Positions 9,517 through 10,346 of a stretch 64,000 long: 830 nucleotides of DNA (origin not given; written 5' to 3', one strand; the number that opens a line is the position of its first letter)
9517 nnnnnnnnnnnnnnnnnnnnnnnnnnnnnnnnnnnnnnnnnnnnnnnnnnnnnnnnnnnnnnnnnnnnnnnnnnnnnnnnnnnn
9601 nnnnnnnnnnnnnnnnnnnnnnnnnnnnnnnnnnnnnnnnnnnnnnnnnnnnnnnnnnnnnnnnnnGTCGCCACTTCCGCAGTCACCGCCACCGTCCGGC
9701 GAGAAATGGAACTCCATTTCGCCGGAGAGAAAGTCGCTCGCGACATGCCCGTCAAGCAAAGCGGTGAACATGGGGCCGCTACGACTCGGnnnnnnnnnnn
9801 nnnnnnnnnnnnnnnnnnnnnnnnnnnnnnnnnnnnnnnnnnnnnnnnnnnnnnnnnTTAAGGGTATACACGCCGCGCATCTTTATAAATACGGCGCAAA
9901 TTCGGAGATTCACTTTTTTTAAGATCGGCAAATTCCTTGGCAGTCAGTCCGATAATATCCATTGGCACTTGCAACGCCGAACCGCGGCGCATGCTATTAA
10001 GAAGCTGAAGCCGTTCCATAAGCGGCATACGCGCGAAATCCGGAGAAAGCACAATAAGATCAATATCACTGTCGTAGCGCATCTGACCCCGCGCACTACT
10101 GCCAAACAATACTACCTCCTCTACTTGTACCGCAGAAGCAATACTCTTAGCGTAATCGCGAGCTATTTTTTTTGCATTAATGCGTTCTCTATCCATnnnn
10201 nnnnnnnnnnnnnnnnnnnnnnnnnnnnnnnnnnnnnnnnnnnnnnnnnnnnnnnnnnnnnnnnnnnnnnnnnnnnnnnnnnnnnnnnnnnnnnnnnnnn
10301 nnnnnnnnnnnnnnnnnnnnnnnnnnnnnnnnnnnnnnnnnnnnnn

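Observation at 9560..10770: HEPN/MNT toxin-antitoxin cassette inserted at the 3' end of rplL, with ~60-bp imperfect duplication of the rplL terminus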

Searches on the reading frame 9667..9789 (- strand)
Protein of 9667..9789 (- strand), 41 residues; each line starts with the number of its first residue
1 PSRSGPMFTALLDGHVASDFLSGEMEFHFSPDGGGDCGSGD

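Call 60: search_protein_representatives(protein=window:9667-9789:-)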
Query: 41 residues. Proteins with E-value up to 0.001 (for the whole library): 9; up to 1e-10: 1; up to 1e-30: 0. The best 9 are listed.
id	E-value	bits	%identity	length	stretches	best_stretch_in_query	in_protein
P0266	3.1e-20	85.7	100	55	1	1-41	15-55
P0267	1.1e-06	43.9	-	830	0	-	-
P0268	2.1e-06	43.0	36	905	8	3-30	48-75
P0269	4.6e-06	42.0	66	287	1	1-35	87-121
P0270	2.1e-05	40.0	-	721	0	-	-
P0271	7.2e-05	38.3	59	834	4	4-20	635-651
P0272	1.4e-04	37.5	67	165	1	3-32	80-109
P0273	1.4e-04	37.4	49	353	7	23-38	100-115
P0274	1.9e-04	37.1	41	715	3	6-34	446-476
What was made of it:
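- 9697..9789 (-): Internal fragment of an orphan protein family (P0269/P0272 residues ~87-121), in frame with R2, 62% GC. Exhaustive phmmer gives E = 4.6e-6 and 1.4e-4 against 1.84 billion proteins, with 66-67% identity (call 60).
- No homologue of the chimera exists in 1.84 billion proteins other than itself (call 60).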

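Call 62: search_protein_families(library=pfam, proteins=[P0269, P0272], max_evalue=1)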
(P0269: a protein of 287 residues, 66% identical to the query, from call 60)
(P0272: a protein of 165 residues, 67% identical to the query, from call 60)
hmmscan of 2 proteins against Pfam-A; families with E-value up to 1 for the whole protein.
P0269 (287 aa): 2 families
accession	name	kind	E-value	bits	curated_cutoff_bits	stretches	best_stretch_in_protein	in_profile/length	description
PF00511.22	PPV_E2_C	-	0.0053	17.4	25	1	144-179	43-76/80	E2 (early) protein, C terminal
PF21460.3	IL3Rb_N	-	0.02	16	27.9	1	143-187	9-52/89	GM-CSF/IL-3/IL-5 receptor common beta subunit, N-terminal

P0272 (165 aa): 1 family
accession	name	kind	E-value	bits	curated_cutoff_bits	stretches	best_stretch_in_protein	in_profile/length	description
PF19066.5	P9_TM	-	0.018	15.3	25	1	18-42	17-41/69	Minor capsid protein P9 transmembrane helices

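Call 63: search_protein_families(library=phrogs, proteins=[P0269, P0272], max_evalue=0.1)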
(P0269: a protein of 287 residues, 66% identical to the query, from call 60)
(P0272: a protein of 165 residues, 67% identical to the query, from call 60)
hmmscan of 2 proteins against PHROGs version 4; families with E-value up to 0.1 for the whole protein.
P0269 (287 aa): 0 families

P0272 (165 aa): 0 families

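Call 64: list_cluster_members(proteins=[P0269, P0272])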
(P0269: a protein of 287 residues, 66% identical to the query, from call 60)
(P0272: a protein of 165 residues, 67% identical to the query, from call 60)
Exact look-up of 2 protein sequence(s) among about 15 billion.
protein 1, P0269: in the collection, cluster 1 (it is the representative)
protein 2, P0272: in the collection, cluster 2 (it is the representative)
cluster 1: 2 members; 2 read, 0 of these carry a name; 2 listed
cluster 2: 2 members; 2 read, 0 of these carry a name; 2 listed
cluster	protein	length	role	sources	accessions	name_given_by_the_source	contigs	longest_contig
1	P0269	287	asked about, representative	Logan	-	-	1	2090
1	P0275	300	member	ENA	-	-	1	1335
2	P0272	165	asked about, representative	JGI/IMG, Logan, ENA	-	-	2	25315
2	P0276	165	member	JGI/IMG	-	-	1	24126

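Call 66: find_related_loci(query=A1, collection=viral_contigs, flank=6000)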
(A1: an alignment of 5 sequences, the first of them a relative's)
Query A1 (287 aa) in viral_contigs; peptide patterns used: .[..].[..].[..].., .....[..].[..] (x = any residue, [..] = any of these).
34 stretches matched a pattern, but none encodes a relative of the query by tblastn (E <= 1e-3).

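Call 68: search_dna_similar(query=P0269, collection=phages, mode=protein, max_evalue=0.001, max_rows=10)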
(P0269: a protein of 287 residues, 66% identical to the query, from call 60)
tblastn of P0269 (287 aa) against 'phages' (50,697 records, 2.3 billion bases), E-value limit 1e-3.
No match.

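Call 69: search_dna_similar(query=P0269, collection=plasmids, mode=protein, max_evalue=0.001, max_rows=10)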
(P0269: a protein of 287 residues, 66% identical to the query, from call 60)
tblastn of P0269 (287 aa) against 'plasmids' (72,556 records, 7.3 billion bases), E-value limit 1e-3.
No match.

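Call 70: search_solved_structures(query=A1, max_evalue=1)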
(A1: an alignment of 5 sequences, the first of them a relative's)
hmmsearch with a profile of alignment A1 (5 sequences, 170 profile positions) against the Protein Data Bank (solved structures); distinct sequences matched with E-value up to 1: 0.

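Call 77: search_protein_families(library=padloc, proteins=[P0269], max_evalue=0.01)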
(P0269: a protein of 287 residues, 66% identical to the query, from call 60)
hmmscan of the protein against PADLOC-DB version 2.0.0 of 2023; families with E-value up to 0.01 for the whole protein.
P0269 (287 aa): 0 families
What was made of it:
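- Tried and rejected: No hit in Pfam, PHROGs, PADLOC, PDB sequences, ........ phages, PLSDB plasmids or IMG/VR (calls 62, 63, 66, 68-70, 77).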

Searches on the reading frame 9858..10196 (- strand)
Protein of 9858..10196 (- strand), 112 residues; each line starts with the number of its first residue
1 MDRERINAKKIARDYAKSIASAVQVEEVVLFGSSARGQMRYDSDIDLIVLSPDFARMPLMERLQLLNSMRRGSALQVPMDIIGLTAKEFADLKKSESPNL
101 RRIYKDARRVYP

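Call 6: search_protein_families(library=pfam, proteins=[window:9858-10196:-], max_evalue=0.01)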
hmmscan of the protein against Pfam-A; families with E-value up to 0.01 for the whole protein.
window:9858-10196:- (112 aa): 3 families
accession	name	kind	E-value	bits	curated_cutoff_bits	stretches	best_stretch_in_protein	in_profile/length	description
PF01909.29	NTP_transf_2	-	2.6e-11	44.2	21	1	16-103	5-85/93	Nucleotidyltransferase domain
PF18765.7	Polbeta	-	4e-09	37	26.9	1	21-95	9-79/93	Polymerase beta, Nucleotidyltransferase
PF22600.2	MTPAP-like_central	-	0.00012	22.6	27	1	9-64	23-81/139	Poly(A) RNA polymerase, mitochondrial-like, central palm domain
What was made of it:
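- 9858..10196 (-): Minimal nucleotidyltransferase (MNT) gene, 112 aa, with GSX10DXD at residues 32-46. It overlaps HEPN by 34 nt. PF01909, E = 2.6e-11 (call 6).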

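Call 43: search_protein_families(library=ncbifam, proteins=[window:9858-10196:-], max_evalue=0.01)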
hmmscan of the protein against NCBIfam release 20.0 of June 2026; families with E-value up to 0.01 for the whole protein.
window:9858-10196:- (112 aa): 3 families
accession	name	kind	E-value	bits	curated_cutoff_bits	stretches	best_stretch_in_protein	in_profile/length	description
NF047752.1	MntA_antitoxin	equivalog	2.9e-09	36.7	60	1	22-85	4-63/106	type VII toxin-antitoxin system MntA family adenylyltransferase antitoxin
NF051895.1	anti_phage_HalB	equivalog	0.00027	20.6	190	1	29-53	3-27/211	anti-phage Hailong system nucleotidyltransferase HalB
NF012212.1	ANT_9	subfamily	0.0022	17.3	340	1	24-51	20-47/249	aminoglycoside nucleotidyltransferase ANT(9)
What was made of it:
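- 9858..10196 (-): NCBIfam MntA scores 36.7 bits, below its cutoff of 60 (call 43).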

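Call 45: search_solved_structures(query=window:9858-10196:-, max_evalue=0.01, show_alignments=1)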
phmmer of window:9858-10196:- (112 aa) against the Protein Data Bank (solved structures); distinct sequences matched with E-value up to 0.01: 3.
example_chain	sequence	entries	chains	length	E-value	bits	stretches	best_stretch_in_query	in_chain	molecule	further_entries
2rff_A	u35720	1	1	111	2.4e-06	31.1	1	5-80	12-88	Putative nucleotidyltransferase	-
9xbd_E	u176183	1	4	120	0.0014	22.3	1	22-60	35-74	Nucleotidyltransferase domain-containing protein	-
1wot_A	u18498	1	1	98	0.0026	21.4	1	13-64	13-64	PUTATIVE MINIMAL NUCLEOTIDYLTRANSFERASE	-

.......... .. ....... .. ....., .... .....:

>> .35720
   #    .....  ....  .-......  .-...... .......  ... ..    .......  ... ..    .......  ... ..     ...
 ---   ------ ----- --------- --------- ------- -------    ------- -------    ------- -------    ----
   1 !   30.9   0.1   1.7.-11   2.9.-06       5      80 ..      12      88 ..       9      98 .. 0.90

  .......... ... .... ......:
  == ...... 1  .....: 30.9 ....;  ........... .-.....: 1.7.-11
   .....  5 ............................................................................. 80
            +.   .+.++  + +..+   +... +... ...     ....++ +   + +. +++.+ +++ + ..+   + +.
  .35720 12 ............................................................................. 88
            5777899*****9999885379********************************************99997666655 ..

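Call 77: search_protein_families(library=padloc, proteins=[window:9858-10196:-], max_evalue=0.01)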
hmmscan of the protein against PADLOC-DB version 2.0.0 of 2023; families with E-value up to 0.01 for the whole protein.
window:9858-10196:- (112 aa): 10 families
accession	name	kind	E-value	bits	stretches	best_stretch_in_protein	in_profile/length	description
PDLC04907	PDC-S09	-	2.5e-10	38.5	1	7-65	9-67/114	-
PDLC04904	PDC-S09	-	1.2e-09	36.3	1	9-81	9-77/104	-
PDLC04903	PDC-S09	-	2.2e-09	35.6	1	11-105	10-103/108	-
PDLC04902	PDC-S09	-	3.3e-09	34.9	1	11-69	7-64/97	-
PDLC04368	PDC-M05A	-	3.6e-08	31.5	1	22-106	104-183/201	-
PDLC04906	PDC-S09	-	1.2e-07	30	1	9-49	8-48/98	-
PDLC04369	PDC-M05A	-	1.8e-05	22.5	1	22-59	100-137/201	-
PDLC04905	PDC-S09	-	3.4e-05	22.1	1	12-50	8-47/101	-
PDLC04372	PDC-M05A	-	0.00021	19.6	1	24-106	75-152/167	-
PDLC04778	PDC-M70A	-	0.0091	13.3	1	20-50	41-72/355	-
